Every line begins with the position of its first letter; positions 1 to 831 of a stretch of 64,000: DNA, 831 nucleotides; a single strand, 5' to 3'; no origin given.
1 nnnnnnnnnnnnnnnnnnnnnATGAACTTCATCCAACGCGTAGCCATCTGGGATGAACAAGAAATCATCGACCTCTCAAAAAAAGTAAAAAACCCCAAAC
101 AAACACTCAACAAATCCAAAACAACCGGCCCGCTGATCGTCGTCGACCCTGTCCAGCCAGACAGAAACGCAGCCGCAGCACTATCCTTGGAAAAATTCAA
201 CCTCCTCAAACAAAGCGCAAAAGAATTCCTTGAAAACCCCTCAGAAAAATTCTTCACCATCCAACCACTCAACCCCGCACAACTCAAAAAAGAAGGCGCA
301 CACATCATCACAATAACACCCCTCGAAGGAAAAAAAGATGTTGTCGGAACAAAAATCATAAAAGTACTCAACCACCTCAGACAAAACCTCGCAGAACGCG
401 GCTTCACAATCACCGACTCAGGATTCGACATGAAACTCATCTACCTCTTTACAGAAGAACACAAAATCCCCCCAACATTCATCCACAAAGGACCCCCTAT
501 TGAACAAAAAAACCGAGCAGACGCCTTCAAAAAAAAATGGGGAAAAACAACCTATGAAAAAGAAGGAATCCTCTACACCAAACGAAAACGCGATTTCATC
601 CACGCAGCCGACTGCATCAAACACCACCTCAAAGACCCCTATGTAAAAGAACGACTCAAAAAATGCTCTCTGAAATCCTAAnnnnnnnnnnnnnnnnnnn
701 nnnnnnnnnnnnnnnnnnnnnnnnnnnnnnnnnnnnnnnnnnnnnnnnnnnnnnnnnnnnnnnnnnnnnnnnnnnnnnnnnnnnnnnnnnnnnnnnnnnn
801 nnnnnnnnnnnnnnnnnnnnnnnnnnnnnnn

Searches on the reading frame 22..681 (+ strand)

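Call 61: search_protein_families(library=pfam, proteins=[window:22-681:+], max_evalue=0.001)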
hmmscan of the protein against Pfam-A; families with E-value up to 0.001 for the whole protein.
window:22-681:+ (219 aa): 2 families
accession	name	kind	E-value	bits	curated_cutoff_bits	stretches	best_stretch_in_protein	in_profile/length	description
PF09249.16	tRNA_NucTransf2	-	3.8e-15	56.5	27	1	2-79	42-113/113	tRNA nucleotidyltransferase, second domain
PF21133.2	CAA_C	-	1.1e-07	32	22.2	1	106-203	18-120/144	CCA-adding enzyme, C-terminal domain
